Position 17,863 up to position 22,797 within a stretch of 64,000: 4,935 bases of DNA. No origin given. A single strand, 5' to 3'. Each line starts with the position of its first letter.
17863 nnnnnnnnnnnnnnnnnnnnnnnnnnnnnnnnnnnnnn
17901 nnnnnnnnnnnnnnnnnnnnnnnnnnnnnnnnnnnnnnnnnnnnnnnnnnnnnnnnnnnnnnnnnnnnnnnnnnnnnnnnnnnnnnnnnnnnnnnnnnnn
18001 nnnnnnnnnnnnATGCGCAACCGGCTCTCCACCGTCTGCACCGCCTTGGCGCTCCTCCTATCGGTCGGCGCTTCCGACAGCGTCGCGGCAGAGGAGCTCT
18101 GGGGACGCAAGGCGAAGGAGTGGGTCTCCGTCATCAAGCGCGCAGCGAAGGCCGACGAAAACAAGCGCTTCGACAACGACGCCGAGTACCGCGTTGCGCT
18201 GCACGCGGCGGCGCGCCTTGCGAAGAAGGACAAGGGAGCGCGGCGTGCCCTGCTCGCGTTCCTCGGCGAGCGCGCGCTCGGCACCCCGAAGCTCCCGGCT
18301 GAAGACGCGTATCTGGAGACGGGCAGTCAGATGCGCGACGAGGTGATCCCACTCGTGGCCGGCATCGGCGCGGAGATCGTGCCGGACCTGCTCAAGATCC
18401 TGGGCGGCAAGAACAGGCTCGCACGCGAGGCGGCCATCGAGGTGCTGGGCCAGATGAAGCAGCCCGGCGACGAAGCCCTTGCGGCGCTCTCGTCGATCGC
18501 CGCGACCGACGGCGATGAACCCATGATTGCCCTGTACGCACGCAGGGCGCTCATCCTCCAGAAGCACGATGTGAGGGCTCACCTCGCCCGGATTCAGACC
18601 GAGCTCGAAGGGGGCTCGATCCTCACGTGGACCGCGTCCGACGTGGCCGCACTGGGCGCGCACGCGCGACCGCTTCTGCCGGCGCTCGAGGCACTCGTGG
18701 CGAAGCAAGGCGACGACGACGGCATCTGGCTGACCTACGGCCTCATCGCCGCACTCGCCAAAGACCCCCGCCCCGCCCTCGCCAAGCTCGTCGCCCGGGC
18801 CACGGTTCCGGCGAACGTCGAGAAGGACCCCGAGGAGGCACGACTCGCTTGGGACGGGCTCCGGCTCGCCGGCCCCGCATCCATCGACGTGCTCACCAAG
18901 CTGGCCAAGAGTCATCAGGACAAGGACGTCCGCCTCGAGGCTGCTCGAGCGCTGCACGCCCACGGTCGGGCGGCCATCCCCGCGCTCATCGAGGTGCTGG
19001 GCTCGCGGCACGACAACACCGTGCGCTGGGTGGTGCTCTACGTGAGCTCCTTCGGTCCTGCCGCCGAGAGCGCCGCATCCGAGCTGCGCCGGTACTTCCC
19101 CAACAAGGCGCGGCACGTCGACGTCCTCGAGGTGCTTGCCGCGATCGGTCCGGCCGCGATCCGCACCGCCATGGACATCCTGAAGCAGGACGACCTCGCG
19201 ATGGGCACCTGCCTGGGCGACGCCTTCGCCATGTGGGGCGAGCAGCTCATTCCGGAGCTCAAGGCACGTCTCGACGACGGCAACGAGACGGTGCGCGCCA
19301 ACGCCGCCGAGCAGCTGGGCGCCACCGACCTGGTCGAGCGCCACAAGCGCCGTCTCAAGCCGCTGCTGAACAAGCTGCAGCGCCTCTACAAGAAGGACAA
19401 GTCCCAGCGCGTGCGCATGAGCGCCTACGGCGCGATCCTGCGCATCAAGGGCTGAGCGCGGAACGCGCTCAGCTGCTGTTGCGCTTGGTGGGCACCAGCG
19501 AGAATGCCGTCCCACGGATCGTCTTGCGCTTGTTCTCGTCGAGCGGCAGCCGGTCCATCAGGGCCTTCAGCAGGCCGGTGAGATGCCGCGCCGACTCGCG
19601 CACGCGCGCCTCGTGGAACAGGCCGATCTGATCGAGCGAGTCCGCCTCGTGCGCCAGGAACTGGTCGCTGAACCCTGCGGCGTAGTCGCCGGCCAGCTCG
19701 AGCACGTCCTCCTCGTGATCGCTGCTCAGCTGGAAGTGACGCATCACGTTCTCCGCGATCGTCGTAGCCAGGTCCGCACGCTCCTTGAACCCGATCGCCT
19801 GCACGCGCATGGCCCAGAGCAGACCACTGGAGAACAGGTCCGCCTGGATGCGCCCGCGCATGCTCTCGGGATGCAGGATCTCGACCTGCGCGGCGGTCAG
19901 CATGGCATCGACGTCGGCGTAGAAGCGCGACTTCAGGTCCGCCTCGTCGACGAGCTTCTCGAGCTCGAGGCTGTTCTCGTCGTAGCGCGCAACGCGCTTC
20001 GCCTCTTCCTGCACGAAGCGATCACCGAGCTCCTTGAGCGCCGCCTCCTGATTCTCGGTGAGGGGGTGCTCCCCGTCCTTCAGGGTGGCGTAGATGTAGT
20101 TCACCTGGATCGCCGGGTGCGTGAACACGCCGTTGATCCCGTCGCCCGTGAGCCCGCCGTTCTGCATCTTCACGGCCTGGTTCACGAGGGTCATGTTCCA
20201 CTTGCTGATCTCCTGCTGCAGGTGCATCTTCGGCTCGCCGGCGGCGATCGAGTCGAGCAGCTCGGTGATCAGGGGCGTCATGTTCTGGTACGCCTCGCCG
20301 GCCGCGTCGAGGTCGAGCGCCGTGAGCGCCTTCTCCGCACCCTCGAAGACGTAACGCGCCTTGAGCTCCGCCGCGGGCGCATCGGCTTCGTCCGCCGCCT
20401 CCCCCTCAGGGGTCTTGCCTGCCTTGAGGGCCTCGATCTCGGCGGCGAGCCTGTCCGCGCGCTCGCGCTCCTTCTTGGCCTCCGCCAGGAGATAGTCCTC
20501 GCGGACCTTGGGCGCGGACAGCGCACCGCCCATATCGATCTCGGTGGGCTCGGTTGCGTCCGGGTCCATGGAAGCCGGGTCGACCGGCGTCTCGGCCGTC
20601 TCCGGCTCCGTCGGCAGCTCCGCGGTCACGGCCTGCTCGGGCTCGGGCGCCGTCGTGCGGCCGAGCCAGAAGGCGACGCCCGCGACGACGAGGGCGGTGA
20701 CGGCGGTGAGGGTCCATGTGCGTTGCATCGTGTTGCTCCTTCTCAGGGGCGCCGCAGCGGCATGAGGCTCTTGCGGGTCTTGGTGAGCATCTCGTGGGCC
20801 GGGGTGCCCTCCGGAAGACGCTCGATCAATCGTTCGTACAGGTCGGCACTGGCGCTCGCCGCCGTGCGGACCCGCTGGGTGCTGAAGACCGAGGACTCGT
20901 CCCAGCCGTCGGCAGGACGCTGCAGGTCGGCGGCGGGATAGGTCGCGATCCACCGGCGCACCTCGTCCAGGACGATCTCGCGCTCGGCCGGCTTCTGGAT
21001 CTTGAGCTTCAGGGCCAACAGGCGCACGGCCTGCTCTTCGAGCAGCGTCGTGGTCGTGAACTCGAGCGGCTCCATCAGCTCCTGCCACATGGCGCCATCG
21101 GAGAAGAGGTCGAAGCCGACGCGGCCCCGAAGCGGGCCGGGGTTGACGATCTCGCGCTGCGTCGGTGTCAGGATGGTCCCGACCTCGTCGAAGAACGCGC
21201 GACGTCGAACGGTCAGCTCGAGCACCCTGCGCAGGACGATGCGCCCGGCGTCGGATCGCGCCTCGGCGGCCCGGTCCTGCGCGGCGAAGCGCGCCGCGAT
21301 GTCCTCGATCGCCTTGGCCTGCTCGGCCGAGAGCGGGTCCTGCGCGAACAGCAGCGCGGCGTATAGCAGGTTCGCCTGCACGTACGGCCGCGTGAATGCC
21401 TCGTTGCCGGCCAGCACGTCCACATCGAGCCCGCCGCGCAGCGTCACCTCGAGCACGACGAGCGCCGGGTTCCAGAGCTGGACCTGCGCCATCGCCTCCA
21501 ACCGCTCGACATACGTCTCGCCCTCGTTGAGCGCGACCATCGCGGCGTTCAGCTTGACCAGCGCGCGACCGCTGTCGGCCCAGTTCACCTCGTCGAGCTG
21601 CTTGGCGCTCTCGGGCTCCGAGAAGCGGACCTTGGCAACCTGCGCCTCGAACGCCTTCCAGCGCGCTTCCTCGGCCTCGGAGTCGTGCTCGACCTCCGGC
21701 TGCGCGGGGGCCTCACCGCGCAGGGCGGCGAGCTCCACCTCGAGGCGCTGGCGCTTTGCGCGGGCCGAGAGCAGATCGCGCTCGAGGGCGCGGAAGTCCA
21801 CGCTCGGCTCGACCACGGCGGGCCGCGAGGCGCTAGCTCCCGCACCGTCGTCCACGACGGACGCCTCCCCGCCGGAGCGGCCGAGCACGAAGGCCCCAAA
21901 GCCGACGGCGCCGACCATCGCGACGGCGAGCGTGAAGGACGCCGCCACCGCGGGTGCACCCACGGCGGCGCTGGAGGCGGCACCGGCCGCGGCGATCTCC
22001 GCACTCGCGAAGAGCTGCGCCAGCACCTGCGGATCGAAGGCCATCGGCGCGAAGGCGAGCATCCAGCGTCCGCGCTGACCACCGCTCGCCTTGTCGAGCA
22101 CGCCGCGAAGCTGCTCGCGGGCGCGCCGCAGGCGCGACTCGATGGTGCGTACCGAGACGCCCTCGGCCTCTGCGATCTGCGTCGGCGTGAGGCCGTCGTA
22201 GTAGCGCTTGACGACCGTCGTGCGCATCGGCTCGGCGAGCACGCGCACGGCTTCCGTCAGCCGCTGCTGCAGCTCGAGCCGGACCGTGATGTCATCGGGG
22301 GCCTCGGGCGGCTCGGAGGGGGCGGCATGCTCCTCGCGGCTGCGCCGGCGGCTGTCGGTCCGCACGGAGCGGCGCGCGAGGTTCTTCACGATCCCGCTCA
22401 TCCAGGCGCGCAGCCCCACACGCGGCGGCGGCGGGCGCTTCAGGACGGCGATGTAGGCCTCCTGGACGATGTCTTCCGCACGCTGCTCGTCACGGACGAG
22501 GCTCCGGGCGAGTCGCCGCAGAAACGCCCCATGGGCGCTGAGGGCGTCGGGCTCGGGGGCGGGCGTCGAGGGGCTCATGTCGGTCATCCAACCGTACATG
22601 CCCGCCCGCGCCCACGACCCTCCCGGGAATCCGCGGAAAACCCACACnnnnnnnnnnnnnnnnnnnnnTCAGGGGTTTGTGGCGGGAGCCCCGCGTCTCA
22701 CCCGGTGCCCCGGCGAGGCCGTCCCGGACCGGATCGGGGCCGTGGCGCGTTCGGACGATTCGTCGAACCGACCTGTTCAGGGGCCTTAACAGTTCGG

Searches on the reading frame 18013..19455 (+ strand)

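Call 45: search_protein_families(library=pfam, proteins=[window:18013-19455:+])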
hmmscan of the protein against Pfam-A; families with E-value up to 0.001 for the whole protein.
window:18013-19455:+ (480 aa): 2 families
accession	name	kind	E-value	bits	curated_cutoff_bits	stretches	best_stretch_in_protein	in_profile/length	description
PF13646.12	HEAT_2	-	3.4e-20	72.6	27.7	4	291-364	1-73/88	HEAT repeats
PF02985.28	HEAT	-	2.9e-10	39.9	23.5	0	412-437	1-26/31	HEAT repeat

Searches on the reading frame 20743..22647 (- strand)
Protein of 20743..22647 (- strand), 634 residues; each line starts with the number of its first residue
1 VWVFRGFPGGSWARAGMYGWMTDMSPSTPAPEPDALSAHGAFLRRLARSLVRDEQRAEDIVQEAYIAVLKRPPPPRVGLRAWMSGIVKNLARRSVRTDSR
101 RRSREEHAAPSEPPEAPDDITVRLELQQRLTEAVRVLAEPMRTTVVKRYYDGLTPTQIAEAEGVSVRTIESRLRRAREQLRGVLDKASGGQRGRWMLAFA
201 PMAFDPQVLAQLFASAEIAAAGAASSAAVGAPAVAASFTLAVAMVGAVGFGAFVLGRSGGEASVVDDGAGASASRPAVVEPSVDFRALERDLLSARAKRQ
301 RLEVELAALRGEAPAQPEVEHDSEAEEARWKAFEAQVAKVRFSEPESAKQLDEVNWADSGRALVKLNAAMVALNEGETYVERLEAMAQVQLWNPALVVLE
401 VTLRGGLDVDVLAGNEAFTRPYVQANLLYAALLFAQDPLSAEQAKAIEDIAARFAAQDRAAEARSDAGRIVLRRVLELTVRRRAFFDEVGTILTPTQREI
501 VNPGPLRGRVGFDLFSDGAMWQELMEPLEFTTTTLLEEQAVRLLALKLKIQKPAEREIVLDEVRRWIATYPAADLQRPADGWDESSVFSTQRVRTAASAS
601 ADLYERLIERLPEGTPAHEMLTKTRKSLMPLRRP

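Call 45: search_protein_families(library=pfam, proteins=[window:20743-22647:-])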
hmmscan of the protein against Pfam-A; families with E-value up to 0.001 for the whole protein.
window:20743-22647:- (634 aa): 6 families
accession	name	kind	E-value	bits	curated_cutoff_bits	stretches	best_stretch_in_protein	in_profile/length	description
PF04542.20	Sigma70_r2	-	2.3e-11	43.7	24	1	37-100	3-70/71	Sigma-70 region 2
PF08281.18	Sigma70_r4_2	-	1.4e-10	41.1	25.7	1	128-180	2-54/54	Sigma-70, region 4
PF07638.17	Sigma70_ECF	-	1.3e-06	28.9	21.1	1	43-181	30-180/185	ECF sigma factor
PF04545.22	Sigma70_r4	-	4.7e-06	26.4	24.1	1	135-181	3-49/50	Sigma-70, region 4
PF13384.12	HTH_23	-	5.9e-05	23.2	24.6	1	141-178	6-44/50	Homeodomain-like domain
PF22029.2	PhyR_sigma2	-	0.00055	20.3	27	0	39-72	4-37/55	Sigma2 domain of PhyR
